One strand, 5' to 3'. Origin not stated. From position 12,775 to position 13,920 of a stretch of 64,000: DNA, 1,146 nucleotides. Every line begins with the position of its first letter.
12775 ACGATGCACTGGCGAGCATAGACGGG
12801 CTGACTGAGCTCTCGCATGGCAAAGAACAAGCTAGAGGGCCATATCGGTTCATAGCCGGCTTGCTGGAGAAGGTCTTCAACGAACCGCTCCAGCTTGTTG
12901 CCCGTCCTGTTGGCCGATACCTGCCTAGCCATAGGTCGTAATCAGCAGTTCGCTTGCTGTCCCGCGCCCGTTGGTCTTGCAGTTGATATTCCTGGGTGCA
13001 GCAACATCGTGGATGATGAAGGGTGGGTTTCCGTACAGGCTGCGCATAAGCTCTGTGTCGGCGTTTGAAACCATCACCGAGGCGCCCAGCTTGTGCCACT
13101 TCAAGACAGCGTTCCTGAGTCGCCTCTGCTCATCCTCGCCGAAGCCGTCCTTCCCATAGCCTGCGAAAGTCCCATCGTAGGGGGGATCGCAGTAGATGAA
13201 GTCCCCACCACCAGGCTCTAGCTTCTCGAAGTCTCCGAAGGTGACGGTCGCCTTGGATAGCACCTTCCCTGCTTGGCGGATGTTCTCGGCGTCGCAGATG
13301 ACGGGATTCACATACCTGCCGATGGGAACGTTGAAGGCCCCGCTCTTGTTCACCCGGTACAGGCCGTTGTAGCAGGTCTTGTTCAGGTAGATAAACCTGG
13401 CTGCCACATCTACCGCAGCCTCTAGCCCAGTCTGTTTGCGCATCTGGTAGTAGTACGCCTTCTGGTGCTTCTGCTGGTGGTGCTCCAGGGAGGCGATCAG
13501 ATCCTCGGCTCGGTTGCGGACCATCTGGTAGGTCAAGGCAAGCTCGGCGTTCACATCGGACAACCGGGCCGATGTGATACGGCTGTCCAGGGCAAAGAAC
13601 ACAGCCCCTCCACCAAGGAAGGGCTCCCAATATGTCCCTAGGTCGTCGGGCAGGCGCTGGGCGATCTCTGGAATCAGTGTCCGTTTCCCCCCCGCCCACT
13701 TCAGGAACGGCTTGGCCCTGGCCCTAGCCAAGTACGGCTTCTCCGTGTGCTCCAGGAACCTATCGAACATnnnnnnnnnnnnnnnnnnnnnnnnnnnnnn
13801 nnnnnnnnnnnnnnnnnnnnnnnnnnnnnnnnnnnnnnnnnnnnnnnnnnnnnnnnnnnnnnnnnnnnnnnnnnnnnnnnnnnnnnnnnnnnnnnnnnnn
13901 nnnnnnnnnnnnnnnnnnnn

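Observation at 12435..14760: A 2.3-kb IS1595-type insertion sequence whose only cargo is a Dam-family methylase and a small nuclease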

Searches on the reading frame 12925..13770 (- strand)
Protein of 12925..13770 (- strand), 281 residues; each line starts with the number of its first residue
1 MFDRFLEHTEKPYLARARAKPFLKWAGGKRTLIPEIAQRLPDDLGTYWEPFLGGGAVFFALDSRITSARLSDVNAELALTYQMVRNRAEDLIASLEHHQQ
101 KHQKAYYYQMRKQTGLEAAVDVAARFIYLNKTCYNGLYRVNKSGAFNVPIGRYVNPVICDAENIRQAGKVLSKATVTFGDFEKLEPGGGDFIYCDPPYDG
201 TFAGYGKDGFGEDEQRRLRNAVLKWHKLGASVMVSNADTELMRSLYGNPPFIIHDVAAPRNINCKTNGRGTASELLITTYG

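Call 4: search_protein_families(library=pfam, proteins=[window:12925-13770:-], max_evalue=1)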
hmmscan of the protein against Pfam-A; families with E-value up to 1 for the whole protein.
window:12925-13770:- (281 aa): 1 family
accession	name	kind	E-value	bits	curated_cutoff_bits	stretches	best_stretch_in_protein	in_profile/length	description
PF02086.21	MethyltransfD12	-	3.2e-58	197.9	22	1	25-261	1-252/253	D12 class N6 adenine-specific DNA methyltransferase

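Call 5: search_protein_families(library=ncbifam, proteins=[window:12925-13770:-], max_evalue=1)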
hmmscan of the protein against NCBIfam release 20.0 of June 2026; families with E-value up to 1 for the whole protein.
window:12925-13770:- (281 aa): 2 families
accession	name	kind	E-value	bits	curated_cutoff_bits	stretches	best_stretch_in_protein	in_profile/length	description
TIGR00571.1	dam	subfamily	2.1e-78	263.7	114.85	1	20-278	2-266/267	Dam family site-specific DNA-(adenine-N6)-methyltransferase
NF008152.0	PRK10904.1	equivalog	1.1e-40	139.7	441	1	19-277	4-266/271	adenine-specific DNA-methyltransferase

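Call 6: search_protein_families(library=padloc, proteins=[window:12925-13770:-], max_evalue=1)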
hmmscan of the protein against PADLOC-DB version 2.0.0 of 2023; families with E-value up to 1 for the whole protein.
window:12925-13770:- (281 aa): 23 families
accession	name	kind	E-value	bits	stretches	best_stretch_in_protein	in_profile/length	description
PDLC03294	MTase_II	-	1.6e-85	285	1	18-280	3-271/272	Type II methyltransferase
PDLC03735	oMTase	-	1.4e-82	275.3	1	18-280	6-282/284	orphan methyltransferase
PDLC03261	MTase_II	-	4.7e-62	208.2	1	15-270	20-278/643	Type II methyltransferase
PDLC03266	MTase_II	-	8.2e-60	200.6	1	17-247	12-251/285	Type II methyltransferase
PDLC03729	oMTase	-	1.4e-56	190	1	18-277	3-266/275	orphan methyltransferase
PDLC03247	MTase_II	-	1.8e-32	110.7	1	21-280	4-265/282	Type II methyltransferase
PDLC03344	MTase_II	-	4.4e-27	92.8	1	19-164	3-151/154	Type II methyltransferase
PDLC03264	MTase_II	-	8.3e-24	82.4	1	20-236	12-235/306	Type II methyltransferase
PDLC03253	MTase_II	-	3.7e-18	64.1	1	19-278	3-251/253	Type II methyltransferase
PDLC03302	MTase_II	-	2.3e-17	61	1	22-206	362-550/626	Type II methyltransferase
PDLC03383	MTase_II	-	2.6e-16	57.9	2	98-280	120-313/318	Type II methyltransferase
PDLC03349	MTase_II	-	6.9e-15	52.9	2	103-216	170-293/374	Type II methyltransferase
PDLC03717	oMTase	-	1.1e-12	45.9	1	21-209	4-197/285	orphan methyltransferase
PDLC03287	MTase_II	-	2.4e-11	41.2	1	19-237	363-594/646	Type II methyltransferase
PDLC03290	MTase_II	-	1e-10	39.5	1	22-214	7-217/292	Type II methyltransferase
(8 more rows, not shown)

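Call 20: search_solved_structures(query=window:12925-13770:-, max_evalue=0.001)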
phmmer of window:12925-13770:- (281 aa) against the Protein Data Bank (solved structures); distinct sequences matched with E-value up to 0.001: 10.
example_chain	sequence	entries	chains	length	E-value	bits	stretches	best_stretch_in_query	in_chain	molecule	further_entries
2dpm_A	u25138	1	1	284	3.6e-54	187.4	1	16-280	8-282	PROTEIN (ADENINE-SPECIFIC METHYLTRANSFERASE DPNII 1)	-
4gbe_D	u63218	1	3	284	2.7e-29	105.8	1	19-276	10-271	DNA adenine methylase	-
4rtj_A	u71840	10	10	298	3.2e-29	105.6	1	19-276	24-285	DNA adenine methylase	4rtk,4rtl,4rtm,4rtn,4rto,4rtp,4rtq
2ore_D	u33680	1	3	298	3.3e-29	105.5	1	19-276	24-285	DNA adenine methylase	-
2g1p_A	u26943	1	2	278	3.5e-29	105.4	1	19-276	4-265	DNA adenine methylase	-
4gol_D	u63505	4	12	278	3.7e-29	105.4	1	19-276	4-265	DNA adenine methylase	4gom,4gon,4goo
7m6b_B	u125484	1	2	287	1.3e-16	64.2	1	20-209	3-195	Site-specific DNA-methyltransferase (adenine-specific)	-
1yfj_A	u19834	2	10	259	6.6e-09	38.9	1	24-234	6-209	DNA adenine methylase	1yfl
1q0s_A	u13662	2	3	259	7.3e-09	38.8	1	24-225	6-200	DNA adenine methylase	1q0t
1yf3_A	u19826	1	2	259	9.1e-09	38.5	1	24-234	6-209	DNA adenine methylase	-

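Call 72: search_solved_structures(query=window:12925-13770:-, max_evalue=1e-20, show_alignments=5)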
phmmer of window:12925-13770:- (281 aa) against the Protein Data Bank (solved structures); distinct sequences matched with E-value up to 1e-20: 6.
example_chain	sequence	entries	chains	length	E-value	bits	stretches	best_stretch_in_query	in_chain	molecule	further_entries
2dpm_A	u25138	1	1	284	3.6e-54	187.4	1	16-280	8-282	PROTEIN (ADENINE-SPECIFIC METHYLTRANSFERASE DPNII 1)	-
4gbe_D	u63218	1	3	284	2.7e-29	105.8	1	19-276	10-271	DNA adenine methylase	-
4rtj_A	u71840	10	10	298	3.2e-29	105.6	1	19-276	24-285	DNA adenine methylase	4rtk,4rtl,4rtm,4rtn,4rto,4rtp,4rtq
2ore_D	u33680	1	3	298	3.3e-29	105.5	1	19-276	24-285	DNA adenine methylase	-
2g1p_A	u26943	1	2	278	3.5e-29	105.4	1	19-276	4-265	DNA adenine methylase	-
4gol_D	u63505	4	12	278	3.7e-29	105.4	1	19-276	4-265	DNA adenine methylase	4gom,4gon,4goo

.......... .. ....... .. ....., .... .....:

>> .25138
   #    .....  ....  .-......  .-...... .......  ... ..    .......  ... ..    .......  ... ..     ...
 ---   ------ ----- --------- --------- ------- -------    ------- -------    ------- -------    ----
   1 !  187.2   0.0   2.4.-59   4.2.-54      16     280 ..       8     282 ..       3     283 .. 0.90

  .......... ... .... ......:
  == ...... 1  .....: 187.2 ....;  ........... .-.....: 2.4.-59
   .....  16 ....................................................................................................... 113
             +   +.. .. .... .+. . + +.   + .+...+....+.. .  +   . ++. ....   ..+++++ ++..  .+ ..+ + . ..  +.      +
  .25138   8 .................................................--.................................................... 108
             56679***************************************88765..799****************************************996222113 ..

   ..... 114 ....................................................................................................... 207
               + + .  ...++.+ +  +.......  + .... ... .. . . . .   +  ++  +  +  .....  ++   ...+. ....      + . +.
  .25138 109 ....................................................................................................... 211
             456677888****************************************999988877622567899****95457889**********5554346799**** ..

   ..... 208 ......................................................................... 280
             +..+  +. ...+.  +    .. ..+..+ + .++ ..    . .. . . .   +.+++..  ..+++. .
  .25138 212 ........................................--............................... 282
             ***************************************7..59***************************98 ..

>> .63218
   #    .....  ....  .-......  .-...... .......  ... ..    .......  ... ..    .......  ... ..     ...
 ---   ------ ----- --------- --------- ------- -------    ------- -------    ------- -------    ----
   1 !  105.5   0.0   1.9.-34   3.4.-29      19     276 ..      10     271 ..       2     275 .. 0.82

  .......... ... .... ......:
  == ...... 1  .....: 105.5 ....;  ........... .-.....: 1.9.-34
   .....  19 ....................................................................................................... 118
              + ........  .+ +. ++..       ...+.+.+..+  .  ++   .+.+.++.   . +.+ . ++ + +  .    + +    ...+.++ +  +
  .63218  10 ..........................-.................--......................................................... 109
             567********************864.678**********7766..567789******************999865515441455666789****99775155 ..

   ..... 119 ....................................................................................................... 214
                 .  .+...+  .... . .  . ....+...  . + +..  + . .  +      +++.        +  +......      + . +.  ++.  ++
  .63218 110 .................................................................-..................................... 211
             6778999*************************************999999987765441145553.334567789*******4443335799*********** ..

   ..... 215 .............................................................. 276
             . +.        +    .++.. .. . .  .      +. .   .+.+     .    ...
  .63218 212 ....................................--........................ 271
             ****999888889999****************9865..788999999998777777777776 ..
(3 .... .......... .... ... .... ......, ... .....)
